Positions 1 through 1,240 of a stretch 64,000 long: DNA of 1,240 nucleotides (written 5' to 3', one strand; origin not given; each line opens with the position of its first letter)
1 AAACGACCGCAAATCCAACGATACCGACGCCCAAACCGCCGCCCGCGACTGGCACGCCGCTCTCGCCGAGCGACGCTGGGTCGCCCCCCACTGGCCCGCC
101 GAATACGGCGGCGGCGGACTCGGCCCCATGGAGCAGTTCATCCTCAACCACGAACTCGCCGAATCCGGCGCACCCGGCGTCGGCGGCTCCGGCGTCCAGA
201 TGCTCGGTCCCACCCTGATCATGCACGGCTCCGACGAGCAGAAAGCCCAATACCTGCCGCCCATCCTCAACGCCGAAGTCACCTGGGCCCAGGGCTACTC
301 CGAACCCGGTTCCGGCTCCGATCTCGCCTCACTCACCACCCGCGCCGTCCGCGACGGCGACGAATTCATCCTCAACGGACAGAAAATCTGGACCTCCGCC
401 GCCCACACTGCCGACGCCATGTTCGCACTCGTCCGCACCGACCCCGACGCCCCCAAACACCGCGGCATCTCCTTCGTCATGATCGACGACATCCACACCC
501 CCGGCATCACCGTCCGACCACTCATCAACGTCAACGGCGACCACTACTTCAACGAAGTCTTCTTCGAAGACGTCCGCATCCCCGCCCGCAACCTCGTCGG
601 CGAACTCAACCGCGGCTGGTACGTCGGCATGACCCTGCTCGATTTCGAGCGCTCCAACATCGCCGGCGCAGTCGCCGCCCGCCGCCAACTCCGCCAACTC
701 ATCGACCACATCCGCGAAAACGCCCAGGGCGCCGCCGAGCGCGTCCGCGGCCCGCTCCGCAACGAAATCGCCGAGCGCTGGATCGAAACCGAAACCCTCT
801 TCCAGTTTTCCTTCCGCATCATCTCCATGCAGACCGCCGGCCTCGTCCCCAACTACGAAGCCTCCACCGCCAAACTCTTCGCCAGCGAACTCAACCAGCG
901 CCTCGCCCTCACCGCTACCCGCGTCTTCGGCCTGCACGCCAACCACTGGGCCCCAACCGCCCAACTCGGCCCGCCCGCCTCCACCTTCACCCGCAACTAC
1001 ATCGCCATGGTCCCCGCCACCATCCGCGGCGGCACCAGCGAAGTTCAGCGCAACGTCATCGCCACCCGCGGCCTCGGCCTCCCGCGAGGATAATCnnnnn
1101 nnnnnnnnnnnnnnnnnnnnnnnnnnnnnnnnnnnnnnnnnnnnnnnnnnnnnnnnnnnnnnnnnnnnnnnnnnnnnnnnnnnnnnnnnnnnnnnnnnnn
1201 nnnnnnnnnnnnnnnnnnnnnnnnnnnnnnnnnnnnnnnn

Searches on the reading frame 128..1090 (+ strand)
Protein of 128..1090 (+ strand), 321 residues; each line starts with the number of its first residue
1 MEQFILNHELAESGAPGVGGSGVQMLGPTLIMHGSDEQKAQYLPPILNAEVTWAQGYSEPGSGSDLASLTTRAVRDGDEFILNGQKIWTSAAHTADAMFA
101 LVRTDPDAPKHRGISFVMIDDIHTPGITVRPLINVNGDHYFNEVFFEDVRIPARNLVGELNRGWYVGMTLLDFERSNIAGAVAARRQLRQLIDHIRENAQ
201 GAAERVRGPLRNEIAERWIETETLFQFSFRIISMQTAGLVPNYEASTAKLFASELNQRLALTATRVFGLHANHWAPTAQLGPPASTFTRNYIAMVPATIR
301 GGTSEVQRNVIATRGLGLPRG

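Call 8: search_protein_families(library=pfam, proteins=[window:128-1090:+], max_evalue=0.01)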
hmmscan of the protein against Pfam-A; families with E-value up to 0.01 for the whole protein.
window:128-1090:+ (321 aa): 3 families
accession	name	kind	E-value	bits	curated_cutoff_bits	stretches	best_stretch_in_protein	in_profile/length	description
PF02770.24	Acyl-CoA_dh_M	-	3.6e-19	69.2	33.3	1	54-149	1-97/97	Acyl-CoA dehydrogenase, middle domain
PF00441.29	Acyl-CoA_dh_1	-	7.3e-18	65.6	22.4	1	161-315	1-149/150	Acyl-CoA dehydrogenase, C-terminal domain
PF02771.21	Acyl-CoA_dh_N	-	2.1e-05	25.3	22.9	1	2-49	63-112/113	Acyl-CoA dehydrogenase, N-terminal domain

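Call 9: search_protein_families(library=padloc, proteins=[window:128-1090:+], max_evalue=0.01)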
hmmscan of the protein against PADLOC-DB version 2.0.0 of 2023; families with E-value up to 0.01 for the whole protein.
window:128-1090:+ (321 aa): 0 families
